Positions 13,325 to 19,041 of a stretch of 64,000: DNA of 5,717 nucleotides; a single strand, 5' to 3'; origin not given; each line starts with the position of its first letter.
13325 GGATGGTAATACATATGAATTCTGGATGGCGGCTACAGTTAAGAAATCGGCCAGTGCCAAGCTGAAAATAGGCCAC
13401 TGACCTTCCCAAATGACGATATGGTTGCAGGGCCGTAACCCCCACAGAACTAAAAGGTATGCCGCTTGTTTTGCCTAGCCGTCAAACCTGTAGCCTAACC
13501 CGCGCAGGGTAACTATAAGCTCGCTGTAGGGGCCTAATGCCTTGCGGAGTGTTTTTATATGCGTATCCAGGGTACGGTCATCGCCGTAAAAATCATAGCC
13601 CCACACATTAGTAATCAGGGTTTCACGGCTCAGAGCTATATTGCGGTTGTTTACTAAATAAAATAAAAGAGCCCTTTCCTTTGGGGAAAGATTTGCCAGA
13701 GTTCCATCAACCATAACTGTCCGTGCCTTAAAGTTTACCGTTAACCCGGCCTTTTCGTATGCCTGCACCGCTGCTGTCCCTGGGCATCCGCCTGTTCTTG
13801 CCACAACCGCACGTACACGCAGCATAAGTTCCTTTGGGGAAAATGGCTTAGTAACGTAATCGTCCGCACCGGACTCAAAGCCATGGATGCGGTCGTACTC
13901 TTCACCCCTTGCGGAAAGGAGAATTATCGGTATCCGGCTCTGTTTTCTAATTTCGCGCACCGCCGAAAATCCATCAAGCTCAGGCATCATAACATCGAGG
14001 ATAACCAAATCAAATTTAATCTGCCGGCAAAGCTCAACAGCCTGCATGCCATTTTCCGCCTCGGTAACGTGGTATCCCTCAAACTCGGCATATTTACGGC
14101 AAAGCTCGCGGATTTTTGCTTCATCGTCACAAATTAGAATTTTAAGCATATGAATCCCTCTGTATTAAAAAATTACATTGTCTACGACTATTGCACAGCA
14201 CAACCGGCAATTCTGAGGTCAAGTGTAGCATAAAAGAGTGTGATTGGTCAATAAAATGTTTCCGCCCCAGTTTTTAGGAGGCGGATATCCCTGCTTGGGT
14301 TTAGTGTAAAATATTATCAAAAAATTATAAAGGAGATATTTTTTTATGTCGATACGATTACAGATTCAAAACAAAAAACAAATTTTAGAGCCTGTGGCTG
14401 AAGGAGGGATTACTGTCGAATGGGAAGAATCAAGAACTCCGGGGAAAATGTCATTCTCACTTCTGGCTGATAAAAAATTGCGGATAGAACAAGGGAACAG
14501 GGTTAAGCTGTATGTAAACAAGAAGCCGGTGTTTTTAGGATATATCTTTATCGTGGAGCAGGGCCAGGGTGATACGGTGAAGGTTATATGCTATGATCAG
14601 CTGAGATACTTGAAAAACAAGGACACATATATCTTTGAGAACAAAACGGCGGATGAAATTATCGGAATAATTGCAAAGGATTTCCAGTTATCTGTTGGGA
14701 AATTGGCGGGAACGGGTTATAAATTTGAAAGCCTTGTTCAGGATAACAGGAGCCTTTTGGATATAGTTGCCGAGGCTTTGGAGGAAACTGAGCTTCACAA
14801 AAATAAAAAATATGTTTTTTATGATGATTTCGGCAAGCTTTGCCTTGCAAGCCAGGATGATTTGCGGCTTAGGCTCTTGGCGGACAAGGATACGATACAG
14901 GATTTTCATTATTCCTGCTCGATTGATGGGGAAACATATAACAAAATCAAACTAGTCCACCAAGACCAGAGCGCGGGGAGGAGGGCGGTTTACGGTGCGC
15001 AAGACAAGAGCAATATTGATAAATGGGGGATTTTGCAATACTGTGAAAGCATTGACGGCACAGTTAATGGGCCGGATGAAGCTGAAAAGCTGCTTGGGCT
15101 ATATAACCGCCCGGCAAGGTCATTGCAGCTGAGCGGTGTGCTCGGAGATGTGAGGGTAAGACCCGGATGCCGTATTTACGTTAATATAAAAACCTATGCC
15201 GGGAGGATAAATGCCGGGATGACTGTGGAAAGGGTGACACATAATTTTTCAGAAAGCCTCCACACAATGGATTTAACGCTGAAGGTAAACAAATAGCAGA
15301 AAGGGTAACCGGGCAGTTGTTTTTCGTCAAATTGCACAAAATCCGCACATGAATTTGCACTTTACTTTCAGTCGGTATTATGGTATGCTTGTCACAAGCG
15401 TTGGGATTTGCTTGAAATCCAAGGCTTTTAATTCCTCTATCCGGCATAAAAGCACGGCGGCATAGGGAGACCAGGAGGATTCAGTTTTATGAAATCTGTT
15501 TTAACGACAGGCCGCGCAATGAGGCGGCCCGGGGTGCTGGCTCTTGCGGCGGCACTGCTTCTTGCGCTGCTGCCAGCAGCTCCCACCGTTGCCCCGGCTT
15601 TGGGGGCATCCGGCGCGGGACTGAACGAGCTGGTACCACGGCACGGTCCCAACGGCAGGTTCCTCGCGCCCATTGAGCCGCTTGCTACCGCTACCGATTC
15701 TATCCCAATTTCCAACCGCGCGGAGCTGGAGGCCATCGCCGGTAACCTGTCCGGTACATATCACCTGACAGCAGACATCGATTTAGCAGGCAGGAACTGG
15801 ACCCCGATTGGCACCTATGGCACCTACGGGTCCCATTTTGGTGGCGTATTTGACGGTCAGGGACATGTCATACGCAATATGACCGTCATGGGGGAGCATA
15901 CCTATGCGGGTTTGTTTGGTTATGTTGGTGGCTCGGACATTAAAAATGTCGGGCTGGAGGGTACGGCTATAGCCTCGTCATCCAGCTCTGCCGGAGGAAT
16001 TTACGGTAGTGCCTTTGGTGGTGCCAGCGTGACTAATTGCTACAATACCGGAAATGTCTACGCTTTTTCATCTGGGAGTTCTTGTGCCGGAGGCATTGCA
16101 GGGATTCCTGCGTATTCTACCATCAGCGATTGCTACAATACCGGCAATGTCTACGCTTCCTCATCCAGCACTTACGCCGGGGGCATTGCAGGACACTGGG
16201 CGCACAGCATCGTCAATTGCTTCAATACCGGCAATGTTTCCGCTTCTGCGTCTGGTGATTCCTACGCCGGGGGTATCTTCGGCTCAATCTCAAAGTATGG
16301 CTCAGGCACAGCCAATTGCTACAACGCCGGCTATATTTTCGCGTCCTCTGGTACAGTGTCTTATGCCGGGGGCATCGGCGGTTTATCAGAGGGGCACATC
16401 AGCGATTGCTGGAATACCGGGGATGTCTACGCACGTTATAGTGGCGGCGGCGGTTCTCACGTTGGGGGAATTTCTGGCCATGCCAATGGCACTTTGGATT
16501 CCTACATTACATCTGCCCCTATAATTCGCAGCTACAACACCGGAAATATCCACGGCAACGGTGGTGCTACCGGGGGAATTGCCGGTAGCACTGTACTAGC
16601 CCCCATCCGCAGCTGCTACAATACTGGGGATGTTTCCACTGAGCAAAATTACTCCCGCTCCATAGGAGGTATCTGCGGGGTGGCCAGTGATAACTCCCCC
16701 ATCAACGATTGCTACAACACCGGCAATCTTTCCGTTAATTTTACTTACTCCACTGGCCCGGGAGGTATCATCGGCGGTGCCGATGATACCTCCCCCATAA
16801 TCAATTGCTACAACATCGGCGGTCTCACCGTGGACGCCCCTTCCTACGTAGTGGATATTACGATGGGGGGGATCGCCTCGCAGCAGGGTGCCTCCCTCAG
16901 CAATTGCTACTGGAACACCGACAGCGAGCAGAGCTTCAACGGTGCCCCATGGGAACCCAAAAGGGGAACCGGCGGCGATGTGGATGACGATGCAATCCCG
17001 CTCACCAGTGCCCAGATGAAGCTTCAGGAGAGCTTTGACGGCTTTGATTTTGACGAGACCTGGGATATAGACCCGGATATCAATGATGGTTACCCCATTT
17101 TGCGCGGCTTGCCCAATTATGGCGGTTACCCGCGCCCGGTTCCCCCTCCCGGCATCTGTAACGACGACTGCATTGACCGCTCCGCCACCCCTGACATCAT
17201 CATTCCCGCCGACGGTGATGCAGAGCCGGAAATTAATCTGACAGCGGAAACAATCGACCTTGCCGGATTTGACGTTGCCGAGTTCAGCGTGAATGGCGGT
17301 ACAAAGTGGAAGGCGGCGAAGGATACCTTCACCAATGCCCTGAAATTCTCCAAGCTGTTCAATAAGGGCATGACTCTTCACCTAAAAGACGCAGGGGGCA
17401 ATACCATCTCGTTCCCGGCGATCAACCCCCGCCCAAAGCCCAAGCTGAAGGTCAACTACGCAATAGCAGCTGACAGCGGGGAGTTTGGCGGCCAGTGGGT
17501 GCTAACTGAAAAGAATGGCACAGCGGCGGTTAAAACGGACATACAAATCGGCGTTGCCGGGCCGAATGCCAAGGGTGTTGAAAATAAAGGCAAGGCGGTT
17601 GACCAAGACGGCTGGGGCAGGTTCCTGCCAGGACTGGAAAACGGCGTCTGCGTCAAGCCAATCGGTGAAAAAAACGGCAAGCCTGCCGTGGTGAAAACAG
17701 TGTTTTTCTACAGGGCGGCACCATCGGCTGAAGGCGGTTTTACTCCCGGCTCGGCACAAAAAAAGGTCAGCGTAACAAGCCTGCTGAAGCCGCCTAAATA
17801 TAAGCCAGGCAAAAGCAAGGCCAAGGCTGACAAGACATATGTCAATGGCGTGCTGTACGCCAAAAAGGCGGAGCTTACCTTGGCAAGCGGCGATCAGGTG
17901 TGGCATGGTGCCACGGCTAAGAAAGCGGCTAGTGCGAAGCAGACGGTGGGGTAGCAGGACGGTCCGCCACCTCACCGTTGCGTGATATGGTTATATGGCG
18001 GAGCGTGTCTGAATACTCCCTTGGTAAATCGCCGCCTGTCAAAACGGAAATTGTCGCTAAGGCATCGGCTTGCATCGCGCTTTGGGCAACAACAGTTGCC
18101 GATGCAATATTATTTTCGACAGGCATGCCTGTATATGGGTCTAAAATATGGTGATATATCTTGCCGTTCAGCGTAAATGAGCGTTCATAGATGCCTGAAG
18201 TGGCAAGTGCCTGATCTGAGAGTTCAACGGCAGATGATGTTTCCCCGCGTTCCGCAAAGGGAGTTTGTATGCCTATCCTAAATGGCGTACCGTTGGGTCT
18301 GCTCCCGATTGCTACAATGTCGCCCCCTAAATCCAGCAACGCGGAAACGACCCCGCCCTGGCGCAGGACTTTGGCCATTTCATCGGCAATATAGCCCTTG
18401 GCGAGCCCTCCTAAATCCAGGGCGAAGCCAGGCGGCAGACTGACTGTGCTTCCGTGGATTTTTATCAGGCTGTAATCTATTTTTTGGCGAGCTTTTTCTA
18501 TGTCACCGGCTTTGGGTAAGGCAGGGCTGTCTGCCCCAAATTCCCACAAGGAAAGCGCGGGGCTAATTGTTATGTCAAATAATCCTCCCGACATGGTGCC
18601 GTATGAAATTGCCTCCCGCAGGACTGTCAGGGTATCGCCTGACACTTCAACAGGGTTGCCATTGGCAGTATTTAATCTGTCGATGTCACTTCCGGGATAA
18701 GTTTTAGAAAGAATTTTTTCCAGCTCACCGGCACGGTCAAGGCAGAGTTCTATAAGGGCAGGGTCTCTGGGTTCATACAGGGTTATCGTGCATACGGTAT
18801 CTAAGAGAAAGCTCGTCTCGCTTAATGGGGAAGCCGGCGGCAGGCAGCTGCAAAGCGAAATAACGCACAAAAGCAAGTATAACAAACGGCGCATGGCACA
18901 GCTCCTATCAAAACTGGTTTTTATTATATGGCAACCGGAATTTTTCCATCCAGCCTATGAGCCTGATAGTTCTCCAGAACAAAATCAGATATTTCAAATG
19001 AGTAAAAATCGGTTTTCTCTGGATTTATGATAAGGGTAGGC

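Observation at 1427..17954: Four secreted proteins with unrelated head domains share one unrecognised Lys-rich C-terminal module of about 260-310 aa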

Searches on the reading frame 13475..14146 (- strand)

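Call 15: search_protein_families(library=pfam, proteins=[window:13475-14146:-], max_evalue=0.01)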
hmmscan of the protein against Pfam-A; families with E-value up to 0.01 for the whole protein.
window:13475-14146:- (223 aa): 2 families
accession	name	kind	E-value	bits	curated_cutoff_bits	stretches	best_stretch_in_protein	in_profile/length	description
PF00072.30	Response_reg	-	1.7e-31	109.1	30.2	1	3-111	1-110/111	Response regulator receiver domain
PF00486.34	Trans_reg_C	-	1.1e-23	83.5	26.2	1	151-221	4-77/77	Transcriptional regulatory protein, C terminal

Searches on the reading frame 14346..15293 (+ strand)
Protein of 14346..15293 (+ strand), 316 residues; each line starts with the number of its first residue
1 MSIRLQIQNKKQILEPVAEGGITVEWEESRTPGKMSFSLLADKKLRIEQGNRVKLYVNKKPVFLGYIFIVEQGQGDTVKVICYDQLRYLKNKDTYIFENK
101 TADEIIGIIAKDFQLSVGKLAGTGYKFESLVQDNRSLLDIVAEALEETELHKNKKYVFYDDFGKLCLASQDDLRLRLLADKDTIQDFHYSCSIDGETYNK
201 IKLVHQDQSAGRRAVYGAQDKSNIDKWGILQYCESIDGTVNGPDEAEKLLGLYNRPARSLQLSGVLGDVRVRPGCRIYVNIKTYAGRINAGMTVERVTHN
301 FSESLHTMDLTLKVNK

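Call 15: search_protein_families(library=pfam, proteins=[window:14346-15293:+], max_evalue=0.01)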
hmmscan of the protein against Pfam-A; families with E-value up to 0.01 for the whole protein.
window:14346-15293:+ (316 aa): 1 family
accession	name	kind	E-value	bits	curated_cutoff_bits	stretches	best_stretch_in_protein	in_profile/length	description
PF24032.1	YQBQ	-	1.6e-102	343.4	27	1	24-313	1-294/294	YQBQ-like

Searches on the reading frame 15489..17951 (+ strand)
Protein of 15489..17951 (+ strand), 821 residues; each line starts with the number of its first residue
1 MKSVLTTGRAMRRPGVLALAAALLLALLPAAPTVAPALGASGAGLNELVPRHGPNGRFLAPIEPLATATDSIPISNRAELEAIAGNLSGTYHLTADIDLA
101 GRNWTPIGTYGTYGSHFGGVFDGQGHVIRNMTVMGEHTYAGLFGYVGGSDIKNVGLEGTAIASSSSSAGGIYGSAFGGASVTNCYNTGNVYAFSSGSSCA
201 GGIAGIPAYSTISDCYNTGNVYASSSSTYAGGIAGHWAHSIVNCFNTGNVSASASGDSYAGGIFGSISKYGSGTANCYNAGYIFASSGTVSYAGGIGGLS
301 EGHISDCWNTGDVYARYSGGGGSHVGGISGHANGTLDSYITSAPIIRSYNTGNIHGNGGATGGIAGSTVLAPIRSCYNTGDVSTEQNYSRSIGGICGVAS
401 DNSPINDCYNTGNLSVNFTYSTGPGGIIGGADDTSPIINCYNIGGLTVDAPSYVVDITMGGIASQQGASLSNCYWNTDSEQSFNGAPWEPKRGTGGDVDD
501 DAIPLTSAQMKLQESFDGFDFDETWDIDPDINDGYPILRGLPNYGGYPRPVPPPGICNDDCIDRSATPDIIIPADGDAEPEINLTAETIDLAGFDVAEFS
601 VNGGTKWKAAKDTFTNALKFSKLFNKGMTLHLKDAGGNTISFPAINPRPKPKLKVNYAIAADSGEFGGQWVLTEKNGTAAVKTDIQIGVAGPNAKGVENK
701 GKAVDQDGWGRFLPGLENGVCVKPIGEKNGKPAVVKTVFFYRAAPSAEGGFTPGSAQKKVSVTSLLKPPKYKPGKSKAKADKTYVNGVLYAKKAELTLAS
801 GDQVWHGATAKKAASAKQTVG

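Call 7: search_protein_families(library=pfam, proteins=[window:15489-17951:+], max_evalue=1)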
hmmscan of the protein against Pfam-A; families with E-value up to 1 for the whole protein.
window:15489-17951:+ (821 aa): 1 family
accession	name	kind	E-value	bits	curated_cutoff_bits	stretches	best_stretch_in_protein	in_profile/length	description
PF07581.17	Glug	-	5.7e-11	42.5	20.5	5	196-221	1-27/28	The GLUG motif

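Call 9: search_protein_families(library=ncbifam, proteins=[window:15489-17951:+], max_evalue=1)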
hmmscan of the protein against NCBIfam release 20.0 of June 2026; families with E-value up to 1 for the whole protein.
window:15489-17951:+ (821 aa): 2 families
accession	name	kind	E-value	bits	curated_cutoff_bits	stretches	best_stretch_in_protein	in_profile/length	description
NF002369.0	PRK01346.1-6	equivalog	0.0095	15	463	1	87-179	62-159/434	hypothetical protein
NF046019.1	ZmpB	exception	0.38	7.8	3000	0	79-243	824-980/1969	zinc metalloprotease B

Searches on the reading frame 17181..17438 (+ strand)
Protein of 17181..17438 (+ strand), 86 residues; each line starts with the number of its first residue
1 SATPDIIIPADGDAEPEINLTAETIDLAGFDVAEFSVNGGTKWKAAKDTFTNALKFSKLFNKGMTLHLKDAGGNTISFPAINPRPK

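Call 72: predict_structure(alignment_id=A6)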
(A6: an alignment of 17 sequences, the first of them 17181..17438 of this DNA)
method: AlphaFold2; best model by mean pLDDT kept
length: 86 residues; sequences in the alignment: 17
mean_pLDDT: 91.2   pTM: 0.78
mean pLDDT of the five models: 91.2, 90.2, 89.7, 86.8, 85.6
residues with pLDDT >= 90: 62; 70-90: 23; 50-70: 1; < 50: 0
segments of 3 or more residues with pLDDT < 50: none
pLDDT, mean of each block of 10 residues (from residue 1): 87 89 92 95 92 89 94 95 87
secondary structure, 60 per line:
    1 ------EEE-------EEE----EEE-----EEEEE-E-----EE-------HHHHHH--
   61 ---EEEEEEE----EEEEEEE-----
elements in order: E7-9 E17-19 E24-26 E32-36 H53-58 E64-70 E75-81

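Call 74: fold_search(model_id=the predicted structure, library=pdb)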
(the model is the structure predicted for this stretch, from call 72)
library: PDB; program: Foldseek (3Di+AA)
matches with E <= 10: 258; with E <= 0.001: 0
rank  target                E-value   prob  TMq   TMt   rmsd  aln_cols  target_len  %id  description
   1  9ms5_C                2.3e-01  0.25  0.30  0.17   9.9        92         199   14  Crystal structure of an expansin (Ss_EXLX1) from Streptomyces sp. (released 2025-05-21)
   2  7wvr                  3.3e-01  0.38  0.37  0.20  10.5        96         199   14  Crystal structure of Talaromyces leycettanus JCM12802 expansin (released 2022-12-14)
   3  9ms5_A                3.7e-01  0.20  0.30  0.17   9.9        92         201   14  Crystal structure of an expansin (Ss_EXLX1) from Streptomyces sp. (released 2025-05-21)
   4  9ms4_A                9.6e-01  0.21  0.36  0.18   8.9        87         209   10  Crystal structure of an expansin (Xa_EXLX1) from Xanthomonas sacchari (released 2025-05-21)
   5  9mt4_H                1.0e+00  0.12  0.27  0.21   6.9        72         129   14  Connector structure of phage JohannRWettstein (Bas63) (released 2025-11-19)
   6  4ifs                  1.1e+00  0.20  0.33  0.14   7.8        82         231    7  Crystal structure of the hSSRP1 Middle domain (released 2014-01-29)
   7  4it4_C                1.3e+00  0.13  0.27  0.13  10.7        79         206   16  Crystal structure of residues 1-211 of CG17282 (released 2013-08-14)
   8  2bh0                  1.3e+00  0.13  0.34  0.18  13.1       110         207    8  Crystal structure of a SeMet derivative of EXPA from Bacillus subtilis at 2.5 angstrom (released 2006-06-28)
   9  4it4_D                1.4e+00  0.13  0.28  0.13  11.0        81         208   18  Crystal structure of residues 1-211 of CG17282 (released 2013-08-14)
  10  4it4_B                1.4e+00  0.11  0.26  0.13  10.9        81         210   17  Crystal structure of residues 1-211 of CG17282 (released 2013-08-14)
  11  4it4_A                1.4e+00  0.08  0.24  0.11  11.7        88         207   17  Crystal structure of residues 1-211 of CG17282 (released 2013-08-14)
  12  5ks8_A                1.4e+00  0.04  0.20  0.07  13.2        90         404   18  Crystal structure of two-subunit pyruvate carboxylase from Methylobacillus flagellatus (released 2016-10-19)
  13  7xsx_k                1.5e+00  0.15  0.33  0.09   7.1        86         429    6  RNA polymerase II elongation complex transcribing a nucleosome (EC49) (released 2022-09-07)
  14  4it4_F                1.5e+00  0.09  0.24  0.12  11.7        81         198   15  Crystal structure of residues 1-211 of CG17282 (released 2013-08-14)
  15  6v97_A                1.6e+00  0.10  0.29  0.09   8.7        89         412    9  Kindlin-3 double deletion mutant short form (released 2020-07-22)
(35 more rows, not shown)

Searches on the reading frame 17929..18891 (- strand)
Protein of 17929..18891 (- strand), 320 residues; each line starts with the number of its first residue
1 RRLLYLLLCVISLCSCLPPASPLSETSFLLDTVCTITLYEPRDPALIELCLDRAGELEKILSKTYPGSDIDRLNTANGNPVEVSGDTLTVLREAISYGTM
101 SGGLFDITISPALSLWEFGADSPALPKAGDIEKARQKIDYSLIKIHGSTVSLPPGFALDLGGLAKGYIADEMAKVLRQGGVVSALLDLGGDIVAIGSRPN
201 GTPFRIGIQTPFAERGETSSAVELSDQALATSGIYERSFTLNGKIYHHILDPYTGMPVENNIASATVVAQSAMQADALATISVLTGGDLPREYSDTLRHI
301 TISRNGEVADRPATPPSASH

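Call 15: search_protein_families(library=pfam, proteins=[window:17929-18891:-], max_evalue=0.01)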
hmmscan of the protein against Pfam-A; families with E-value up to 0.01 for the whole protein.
window:17929-18891:- (320 aa): 1 family
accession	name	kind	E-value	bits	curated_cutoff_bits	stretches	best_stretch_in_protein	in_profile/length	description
PF02424.20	ApbE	-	8.4e-78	262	25.6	1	30-288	1-249/266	ApbE family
